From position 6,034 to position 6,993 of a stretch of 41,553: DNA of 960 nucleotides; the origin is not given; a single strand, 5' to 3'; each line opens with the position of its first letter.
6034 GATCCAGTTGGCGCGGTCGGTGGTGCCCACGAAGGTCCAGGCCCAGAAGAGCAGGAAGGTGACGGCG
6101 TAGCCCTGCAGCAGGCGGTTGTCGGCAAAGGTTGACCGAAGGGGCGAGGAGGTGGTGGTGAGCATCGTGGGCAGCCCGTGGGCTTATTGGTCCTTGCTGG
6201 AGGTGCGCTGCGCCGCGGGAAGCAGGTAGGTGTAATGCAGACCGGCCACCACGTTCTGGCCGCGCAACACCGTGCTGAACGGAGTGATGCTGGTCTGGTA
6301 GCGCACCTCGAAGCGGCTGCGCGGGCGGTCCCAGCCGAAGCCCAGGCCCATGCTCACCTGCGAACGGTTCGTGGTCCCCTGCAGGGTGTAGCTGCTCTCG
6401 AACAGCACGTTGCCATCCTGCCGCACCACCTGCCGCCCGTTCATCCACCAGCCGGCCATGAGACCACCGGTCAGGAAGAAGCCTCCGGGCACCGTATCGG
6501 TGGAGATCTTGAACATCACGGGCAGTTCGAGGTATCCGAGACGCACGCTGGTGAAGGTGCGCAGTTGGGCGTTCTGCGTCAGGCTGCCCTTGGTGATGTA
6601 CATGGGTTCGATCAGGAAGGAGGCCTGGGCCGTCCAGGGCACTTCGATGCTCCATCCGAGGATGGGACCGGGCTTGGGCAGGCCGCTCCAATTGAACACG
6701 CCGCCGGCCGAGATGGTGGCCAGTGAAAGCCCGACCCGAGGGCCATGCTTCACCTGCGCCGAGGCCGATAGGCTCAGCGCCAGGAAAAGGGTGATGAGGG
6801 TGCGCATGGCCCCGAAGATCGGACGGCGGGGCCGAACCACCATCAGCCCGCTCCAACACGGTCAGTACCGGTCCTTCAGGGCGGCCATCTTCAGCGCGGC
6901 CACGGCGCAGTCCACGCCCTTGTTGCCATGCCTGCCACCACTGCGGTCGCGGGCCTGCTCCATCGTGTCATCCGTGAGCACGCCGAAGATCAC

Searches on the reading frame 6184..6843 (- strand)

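Call 58: search_protein_families(library=pfam, proteins=[window:6184-6843:-], max_evalue=0.00001)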
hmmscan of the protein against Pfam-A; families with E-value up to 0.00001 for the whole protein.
window:6184-6843:- (219 aa): 1 family
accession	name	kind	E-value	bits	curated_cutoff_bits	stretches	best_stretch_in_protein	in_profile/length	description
PF13568.12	OMP_b-brl_2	-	2.7e-12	47.6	27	1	31-189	9-173/175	Outer membrane protein beta-barrel domain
